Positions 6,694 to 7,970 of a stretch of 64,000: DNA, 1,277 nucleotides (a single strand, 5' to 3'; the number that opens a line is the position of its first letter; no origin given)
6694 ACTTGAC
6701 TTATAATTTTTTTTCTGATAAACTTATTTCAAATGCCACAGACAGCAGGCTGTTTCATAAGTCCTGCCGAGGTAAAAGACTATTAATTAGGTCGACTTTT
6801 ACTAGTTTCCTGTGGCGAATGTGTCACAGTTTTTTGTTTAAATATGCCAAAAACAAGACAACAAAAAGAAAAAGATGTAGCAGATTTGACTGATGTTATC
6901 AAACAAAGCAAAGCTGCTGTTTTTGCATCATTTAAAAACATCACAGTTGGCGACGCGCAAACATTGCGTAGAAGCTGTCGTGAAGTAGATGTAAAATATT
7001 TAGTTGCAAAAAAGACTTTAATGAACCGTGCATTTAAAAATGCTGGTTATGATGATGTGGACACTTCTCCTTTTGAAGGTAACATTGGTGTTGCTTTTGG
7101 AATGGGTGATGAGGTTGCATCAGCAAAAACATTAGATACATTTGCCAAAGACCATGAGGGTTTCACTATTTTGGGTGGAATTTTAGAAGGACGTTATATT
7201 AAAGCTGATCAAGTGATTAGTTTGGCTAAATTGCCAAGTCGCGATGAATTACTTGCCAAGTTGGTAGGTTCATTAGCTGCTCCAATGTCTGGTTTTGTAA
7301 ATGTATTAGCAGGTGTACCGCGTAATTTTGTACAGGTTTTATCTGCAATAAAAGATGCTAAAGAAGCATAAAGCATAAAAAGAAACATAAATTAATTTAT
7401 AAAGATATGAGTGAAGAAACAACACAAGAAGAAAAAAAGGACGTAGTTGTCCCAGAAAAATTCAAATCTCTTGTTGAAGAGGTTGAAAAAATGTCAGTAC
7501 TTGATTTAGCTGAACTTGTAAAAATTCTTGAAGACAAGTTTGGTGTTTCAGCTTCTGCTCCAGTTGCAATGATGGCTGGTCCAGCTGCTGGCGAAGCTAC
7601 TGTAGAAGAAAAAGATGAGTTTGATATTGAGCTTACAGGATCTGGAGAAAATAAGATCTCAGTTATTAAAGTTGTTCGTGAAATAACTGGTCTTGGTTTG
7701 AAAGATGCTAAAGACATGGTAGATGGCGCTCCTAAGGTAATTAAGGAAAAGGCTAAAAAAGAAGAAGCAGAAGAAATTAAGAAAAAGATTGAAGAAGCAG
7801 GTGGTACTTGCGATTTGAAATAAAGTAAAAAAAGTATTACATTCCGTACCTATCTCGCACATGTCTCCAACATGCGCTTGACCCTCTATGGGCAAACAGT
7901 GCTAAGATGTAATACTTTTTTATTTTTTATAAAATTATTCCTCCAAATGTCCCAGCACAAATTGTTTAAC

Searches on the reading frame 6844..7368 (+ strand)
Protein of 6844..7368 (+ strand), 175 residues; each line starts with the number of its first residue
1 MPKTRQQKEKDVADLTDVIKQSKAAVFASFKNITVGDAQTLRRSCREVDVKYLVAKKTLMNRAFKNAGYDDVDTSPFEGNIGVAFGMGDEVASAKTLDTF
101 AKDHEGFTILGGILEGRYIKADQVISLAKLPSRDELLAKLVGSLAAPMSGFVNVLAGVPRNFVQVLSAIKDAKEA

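Call 71: search_protein_families(library=pfam, proteins=[window:6844-7368:+], max_evalue=0.00001)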
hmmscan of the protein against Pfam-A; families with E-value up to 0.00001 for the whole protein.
window:6844-7368:+ (175 aa): 1 family
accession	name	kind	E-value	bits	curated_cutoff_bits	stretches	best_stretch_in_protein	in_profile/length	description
PF00466.25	Ribosomal_L10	-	5.2e-23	81.4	22.8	1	3-102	1-100/100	Ribosomal protein L10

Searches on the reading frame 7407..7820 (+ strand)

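Call 71: search_protein_families(library=pfam, proteins=[window:7407-7820:+], max_evalue=0.00001)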
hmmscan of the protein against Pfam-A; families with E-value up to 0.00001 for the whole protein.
window:7407-7820:+ (138 aa): 2 families
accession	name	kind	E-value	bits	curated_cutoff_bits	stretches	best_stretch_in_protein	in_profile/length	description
PF00542.24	Ribosomal_L12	-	1.3e-29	102.7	25.9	1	72-138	1-67/67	Ribosomal protein L7/L12 C-terminal domain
PF16320.10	Ribosomal_L12_N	-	1.1e-17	63.9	25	1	20-64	3-47/48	Ribosomal protein L7/L12 dimerisation domain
